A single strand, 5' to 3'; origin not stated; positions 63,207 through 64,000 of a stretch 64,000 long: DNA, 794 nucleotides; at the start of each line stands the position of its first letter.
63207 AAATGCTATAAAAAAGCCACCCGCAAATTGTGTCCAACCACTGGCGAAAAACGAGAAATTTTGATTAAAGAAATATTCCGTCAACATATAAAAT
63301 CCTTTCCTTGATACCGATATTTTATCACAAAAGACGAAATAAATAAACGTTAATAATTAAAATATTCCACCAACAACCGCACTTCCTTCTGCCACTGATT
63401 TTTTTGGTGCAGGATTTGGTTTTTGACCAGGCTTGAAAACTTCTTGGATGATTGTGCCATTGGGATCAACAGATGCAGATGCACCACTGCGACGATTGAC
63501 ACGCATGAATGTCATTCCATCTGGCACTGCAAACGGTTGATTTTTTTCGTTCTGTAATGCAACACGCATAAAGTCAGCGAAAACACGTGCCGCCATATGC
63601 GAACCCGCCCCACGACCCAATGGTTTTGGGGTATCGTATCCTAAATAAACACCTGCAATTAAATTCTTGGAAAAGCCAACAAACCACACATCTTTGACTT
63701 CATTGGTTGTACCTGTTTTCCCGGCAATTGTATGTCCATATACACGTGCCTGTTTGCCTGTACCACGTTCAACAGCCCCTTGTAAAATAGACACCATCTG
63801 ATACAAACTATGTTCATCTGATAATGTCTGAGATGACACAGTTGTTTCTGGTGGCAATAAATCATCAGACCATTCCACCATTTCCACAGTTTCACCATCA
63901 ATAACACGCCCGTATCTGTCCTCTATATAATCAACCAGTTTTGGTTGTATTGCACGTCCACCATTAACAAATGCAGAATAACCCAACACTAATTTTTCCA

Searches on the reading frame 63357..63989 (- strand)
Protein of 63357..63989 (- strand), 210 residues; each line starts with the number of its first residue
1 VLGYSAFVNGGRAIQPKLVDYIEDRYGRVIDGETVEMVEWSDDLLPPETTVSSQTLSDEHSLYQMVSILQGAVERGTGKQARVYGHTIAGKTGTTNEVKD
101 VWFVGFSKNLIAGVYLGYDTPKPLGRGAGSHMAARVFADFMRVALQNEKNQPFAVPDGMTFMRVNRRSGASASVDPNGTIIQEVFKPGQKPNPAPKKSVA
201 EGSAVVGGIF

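Call 29: search_protein_families(library=pfam, proteins=[window:63357-63989:-], max_evalue=0.01)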
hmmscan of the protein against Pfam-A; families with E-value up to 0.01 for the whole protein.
window:63357-63989:- (210 aa): 1 family
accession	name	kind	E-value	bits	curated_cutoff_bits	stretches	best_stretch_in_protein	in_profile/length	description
PF00905.27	Transpeptidase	-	1.4e-11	44.6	22.1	1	4-141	171-298/299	Penicillin binding protein transpeptidase domain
